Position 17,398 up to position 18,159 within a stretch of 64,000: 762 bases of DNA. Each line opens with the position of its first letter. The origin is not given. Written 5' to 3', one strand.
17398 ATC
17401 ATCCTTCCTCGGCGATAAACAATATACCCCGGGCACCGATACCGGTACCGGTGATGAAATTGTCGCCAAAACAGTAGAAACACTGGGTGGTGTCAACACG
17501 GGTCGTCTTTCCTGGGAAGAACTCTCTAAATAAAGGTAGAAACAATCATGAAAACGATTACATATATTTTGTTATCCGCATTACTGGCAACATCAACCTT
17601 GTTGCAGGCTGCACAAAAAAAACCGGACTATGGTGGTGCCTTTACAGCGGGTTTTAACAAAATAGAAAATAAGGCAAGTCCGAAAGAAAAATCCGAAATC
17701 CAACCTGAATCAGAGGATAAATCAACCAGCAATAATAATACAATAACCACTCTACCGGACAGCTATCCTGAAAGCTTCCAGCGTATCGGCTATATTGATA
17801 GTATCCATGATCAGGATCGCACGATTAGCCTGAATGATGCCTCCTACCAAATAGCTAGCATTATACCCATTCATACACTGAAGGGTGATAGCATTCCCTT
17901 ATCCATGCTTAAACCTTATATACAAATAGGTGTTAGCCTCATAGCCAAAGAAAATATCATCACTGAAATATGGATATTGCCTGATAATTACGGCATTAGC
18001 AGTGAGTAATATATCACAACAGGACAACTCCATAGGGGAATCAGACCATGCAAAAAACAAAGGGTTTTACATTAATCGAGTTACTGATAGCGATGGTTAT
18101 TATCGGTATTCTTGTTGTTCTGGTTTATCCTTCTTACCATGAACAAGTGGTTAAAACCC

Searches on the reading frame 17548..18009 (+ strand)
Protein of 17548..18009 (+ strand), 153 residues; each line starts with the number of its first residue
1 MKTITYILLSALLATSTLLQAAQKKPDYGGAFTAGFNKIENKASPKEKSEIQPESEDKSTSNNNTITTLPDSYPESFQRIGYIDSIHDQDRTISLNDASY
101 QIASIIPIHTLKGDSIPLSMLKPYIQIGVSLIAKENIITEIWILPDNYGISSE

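Call 34: search_protein_families(library=pfam, proteins=[window:17548-18009:+], max_evalue=0.001)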
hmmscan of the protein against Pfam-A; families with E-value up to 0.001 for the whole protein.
window:17548-18009:+ (153 aa): 0 families

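Call 47: search_protein_families(library=pfam, proteins=[window:17548-18009:+], max_evalue=0.5)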
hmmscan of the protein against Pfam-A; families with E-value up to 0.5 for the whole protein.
window:17548-18009:+ (153 aa): 1 family
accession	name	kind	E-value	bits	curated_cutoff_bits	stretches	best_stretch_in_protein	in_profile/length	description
PF10341.16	TPP1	-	0.066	13.5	26.5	1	42-109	16-76/158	Shelterin complex subunit, TPP1/ACD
